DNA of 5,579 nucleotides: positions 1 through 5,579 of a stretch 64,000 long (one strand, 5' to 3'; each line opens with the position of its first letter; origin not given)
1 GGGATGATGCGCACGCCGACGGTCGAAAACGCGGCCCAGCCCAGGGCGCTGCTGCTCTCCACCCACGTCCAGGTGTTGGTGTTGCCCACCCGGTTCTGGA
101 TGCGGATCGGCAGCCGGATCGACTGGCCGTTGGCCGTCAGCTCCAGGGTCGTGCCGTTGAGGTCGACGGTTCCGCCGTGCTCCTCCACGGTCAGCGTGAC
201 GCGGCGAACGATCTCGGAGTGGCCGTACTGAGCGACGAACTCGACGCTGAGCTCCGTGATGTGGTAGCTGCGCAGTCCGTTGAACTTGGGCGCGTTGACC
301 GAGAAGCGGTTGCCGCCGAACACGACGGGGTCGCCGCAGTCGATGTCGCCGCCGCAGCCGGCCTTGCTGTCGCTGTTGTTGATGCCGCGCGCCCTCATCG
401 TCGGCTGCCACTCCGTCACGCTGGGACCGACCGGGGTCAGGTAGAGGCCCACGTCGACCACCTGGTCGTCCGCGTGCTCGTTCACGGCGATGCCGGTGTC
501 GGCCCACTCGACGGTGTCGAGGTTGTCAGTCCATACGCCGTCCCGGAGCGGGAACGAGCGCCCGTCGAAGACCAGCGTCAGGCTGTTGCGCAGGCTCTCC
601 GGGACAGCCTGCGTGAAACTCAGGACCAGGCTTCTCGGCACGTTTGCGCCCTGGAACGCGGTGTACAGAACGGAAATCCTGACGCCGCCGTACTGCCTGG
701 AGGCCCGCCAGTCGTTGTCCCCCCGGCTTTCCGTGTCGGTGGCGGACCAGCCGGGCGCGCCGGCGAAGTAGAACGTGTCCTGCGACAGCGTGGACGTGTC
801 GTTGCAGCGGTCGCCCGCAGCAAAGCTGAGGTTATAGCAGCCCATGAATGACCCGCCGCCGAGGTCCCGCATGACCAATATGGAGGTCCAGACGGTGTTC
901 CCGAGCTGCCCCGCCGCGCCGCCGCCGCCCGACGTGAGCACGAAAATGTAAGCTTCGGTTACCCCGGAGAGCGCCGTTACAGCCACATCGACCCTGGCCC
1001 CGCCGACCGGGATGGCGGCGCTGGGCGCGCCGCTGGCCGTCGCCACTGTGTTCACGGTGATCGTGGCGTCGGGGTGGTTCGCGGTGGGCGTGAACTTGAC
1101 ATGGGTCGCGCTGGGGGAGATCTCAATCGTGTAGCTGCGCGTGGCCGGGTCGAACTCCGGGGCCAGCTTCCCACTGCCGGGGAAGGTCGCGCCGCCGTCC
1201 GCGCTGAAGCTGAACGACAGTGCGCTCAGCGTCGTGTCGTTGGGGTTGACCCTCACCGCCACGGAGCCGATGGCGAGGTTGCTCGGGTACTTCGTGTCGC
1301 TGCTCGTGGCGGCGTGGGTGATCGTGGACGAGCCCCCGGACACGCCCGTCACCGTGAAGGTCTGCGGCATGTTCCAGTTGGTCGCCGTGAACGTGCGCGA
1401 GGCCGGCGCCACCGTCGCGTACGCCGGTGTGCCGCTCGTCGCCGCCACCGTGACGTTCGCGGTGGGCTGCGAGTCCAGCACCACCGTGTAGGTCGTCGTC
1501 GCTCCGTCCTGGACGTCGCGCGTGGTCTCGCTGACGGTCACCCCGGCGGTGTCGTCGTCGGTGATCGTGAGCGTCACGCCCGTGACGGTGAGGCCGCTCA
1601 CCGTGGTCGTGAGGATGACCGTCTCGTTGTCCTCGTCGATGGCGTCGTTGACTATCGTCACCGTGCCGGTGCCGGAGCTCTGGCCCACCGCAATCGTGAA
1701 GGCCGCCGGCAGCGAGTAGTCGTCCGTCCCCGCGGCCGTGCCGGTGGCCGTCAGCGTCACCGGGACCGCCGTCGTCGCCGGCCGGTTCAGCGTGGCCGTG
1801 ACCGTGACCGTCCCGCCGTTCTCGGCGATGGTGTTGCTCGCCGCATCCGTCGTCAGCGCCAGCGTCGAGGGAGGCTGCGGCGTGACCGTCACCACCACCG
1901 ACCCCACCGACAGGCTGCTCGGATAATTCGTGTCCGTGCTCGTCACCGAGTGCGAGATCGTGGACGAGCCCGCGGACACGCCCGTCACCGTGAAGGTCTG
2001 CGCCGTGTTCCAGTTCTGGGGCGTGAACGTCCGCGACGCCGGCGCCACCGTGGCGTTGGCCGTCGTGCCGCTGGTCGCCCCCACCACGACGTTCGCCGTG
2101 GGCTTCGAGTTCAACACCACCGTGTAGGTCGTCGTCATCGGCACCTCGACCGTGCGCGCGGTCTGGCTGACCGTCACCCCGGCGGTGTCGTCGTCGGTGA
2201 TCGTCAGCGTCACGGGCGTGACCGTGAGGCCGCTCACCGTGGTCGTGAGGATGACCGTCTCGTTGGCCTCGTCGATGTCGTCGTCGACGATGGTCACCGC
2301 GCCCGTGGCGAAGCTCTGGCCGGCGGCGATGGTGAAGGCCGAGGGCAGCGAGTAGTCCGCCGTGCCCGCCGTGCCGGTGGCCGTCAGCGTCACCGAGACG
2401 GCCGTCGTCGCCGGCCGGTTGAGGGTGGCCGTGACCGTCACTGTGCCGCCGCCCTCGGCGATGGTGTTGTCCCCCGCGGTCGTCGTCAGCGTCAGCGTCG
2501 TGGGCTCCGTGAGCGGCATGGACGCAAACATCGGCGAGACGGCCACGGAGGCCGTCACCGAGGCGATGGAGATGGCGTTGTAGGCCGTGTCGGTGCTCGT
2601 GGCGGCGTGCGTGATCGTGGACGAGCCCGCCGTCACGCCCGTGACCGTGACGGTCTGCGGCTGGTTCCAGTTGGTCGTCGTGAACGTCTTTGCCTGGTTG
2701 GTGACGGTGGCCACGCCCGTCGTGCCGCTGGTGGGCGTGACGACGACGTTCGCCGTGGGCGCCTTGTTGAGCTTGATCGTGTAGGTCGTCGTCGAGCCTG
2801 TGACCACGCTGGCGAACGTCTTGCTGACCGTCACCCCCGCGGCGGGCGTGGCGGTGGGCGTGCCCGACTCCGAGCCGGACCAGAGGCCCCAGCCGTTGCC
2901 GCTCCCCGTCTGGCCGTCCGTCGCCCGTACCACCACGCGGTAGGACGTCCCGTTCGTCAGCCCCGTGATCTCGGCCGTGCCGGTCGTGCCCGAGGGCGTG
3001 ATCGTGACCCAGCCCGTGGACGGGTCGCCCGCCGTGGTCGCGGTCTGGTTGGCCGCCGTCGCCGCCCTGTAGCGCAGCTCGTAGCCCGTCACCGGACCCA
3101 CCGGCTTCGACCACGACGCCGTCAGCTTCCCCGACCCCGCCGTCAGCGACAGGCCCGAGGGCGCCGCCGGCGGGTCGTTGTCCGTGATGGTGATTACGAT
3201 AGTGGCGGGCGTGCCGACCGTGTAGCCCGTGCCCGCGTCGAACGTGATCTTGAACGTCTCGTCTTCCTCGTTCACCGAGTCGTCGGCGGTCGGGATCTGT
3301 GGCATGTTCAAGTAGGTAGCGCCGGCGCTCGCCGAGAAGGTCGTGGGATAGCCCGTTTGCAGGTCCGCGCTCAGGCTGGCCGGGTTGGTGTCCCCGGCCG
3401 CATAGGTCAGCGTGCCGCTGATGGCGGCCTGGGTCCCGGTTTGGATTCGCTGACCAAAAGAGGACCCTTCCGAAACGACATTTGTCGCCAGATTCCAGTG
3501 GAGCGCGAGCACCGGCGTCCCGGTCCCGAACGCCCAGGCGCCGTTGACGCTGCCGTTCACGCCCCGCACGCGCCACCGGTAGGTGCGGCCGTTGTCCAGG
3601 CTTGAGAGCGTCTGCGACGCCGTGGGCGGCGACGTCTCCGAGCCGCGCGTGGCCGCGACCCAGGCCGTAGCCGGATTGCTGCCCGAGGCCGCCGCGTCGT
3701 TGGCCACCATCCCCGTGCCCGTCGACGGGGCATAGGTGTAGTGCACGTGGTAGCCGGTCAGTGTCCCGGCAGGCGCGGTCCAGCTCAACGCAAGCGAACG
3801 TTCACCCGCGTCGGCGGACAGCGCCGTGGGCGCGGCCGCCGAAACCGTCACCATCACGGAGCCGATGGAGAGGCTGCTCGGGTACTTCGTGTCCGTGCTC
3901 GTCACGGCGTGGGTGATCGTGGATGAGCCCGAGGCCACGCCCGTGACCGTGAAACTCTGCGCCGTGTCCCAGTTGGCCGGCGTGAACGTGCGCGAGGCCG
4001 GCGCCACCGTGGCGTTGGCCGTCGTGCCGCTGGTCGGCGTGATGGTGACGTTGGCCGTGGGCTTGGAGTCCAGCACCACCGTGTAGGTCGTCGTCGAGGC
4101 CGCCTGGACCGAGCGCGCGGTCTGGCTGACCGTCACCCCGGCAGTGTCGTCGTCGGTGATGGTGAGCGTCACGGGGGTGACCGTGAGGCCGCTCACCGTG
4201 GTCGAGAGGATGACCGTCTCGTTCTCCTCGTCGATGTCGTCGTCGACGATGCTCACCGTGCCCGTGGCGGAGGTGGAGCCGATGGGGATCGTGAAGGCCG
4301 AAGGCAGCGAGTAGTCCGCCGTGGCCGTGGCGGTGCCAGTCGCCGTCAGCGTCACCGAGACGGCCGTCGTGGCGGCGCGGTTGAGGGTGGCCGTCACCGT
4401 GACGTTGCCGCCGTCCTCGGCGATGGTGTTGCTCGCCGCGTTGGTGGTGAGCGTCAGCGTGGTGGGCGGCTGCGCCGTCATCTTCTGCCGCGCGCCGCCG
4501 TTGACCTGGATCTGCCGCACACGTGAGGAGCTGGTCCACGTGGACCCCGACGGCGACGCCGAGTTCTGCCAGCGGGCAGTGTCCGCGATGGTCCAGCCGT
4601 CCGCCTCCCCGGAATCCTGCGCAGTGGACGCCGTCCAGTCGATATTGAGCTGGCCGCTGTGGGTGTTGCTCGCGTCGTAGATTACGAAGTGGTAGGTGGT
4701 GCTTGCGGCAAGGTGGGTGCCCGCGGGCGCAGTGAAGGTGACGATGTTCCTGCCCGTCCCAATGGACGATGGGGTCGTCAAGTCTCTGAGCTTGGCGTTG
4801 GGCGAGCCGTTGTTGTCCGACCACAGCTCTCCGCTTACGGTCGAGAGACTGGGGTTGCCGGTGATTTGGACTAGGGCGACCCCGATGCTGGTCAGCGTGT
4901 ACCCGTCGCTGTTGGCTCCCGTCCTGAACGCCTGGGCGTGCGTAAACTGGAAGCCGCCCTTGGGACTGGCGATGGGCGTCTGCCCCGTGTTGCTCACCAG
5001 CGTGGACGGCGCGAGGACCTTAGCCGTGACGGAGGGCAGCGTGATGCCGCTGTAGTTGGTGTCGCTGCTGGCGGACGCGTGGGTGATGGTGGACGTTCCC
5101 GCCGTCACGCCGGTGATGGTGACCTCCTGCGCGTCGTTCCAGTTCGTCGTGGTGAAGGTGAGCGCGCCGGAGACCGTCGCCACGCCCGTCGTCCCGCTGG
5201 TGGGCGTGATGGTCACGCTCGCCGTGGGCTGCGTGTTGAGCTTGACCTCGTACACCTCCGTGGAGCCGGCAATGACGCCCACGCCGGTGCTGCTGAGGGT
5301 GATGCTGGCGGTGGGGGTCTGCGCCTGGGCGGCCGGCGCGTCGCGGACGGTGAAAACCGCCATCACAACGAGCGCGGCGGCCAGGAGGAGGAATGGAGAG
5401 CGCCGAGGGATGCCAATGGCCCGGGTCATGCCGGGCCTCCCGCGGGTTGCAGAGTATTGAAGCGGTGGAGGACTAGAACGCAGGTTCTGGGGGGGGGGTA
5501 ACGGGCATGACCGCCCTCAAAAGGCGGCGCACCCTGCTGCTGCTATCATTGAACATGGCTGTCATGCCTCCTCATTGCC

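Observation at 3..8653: Unassigned ~130-150 aa domain present twice in each of two neighbouring secreted proteins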

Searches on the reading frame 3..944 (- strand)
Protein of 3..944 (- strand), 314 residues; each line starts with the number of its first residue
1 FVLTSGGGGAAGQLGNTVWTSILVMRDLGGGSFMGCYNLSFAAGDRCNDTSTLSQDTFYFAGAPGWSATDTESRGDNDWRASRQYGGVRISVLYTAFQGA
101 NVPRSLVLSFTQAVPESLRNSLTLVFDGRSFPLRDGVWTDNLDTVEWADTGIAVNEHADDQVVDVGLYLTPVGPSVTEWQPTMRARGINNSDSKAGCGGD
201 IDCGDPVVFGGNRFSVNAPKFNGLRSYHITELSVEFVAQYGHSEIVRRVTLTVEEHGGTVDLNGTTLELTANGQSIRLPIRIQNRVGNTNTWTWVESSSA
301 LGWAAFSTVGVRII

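Call 16: find_homologous_proteins(query=window:3-944:-, max_evalue=0.001)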
Query window:3-944:-: 3236 candidates shared short words with the query, none scored E <= 0.001.

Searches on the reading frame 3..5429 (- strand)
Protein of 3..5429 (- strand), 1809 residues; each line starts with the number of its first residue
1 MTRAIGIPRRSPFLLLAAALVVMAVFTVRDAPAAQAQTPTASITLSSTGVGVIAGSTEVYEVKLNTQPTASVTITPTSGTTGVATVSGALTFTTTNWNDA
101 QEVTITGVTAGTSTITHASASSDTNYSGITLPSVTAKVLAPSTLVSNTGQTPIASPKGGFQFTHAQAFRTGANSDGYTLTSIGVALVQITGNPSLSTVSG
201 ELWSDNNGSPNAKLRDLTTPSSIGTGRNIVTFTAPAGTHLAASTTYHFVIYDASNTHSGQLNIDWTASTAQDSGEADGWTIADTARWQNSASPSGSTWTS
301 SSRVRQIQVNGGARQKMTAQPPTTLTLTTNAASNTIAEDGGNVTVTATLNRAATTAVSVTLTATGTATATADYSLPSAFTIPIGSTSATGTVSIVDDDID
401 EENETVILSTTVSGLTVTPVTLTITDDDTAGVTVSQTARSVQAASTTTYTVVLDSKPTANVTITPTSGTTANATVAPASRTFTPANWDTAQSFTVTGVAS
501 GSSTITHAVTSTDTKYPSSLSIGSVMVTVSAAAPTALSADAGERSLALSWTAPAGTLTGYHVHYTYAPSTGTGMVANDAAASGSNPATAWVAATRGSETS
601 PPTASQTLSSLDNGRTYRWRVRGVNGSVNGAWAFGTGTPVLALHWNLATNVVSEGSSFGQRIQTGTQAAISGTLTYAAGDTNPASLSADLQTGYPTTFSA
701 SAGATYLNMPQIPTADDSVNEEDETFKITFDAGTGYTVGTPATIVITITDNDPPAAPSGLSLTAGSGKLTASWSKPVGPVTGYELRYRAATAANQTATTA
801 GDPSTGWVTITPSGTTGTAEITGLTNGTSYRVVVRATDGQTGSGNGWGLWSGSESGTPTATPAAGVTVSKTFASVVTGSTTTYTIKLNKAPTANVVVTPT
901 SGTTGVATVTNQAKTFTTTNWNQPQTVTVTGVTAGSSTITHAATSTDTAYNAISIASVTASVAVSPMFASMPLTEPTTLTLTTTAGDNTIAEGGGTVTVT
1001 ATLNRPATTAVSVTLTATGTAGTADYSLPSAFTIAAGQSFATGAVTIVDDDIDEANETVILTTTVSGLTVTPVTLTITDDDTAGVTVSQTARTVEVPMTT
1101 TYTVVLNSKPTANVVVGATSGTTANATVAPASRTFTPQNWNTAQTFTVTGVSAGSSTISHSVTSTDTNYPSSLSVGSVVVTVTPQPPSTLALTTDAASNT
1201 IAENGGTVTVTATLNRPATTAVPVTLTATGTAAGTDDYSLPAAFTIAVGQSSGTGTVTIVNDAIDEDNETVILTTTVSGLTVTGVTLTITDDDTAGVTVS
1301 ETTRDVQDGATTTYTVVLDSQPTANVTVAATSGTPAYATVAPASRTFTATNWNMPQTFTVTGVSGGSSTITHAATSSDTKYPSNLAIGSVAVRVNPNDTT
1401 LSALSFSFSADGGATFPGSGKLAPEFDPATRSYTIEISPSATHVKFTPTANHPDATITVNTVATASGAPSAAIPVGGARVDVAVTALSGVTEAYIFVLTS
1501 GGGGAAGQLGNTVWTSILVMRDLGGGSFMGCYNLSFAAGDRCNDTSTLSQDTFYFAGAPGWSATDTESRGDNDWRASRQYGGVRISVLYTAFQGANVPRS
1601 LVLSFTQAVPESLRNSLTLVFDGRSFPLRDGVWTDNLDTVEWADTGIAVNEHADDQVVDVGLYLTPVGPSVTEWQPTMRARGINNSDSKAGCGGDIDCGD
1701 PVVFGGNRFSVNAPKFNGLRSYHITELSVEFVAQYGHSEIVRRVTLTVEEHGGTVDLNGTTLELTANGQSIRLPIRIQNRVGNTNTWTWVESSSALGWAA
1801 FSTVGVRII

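Call 7: search_protein_families(library=pfam, proteins=[window:3-5429:-], max_evalue=1)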
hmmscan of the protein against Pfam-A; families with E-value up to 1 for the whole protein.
window:3-5429:- (1809 aa): 5 families
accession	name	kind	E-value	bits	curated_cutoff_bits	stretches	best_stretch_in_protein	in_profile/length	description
PF00041.27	fn3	-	1.1e-16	61.2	25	2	756-842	2-74/84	Fibronectin type III domain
PF12733.13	Cadherin-like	-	1.3e-10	42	24.2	1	1423-1492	9-80/89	Cadherin-like beta sandwich domain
PF00028.23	Cadherin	-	0.0012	19.6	28.8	0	1200-1231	45-76/93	Cadherin domain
PF06168.16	DUF981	-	0.037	14.4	29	1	12-90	76-149/186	Protein of unknown function (DUF981)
PF22076.2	Cep192_D6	-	0.33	11.6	35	0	408-450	40-82/101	Cep192 domain 6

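Call 8: search_protein_families(library=ncbifam, proteins=[window:3-5429:-], max_evalue=1)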
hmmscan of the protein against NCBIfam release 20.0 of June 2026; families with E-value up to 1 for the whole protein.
window:3-5429:- (1809 aa): 4 families
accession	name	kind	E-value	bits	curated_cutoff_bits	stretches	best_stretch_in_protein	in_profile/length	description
NF041539.1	choice_anch_R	domain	4.8e-27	94.8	30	1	146-311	1-154/155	choice-of-anchor R domain-containing protein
NF007897.0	PRK10602.1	equivalog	0.0016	17.5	157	1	1078-1146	50-112/237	murein tripeptide amidase MpaA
TIGR01912.1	TatC-Arch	equivalog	0.015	15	192.6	1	1010-1077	106-172/234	Sec-independent protein translocase TatC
TIGR04061.1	AZL_007950_fam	subfamily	0.019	14.8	124.15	0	1072-1144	74-146/164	putative natural product biosynthesis protein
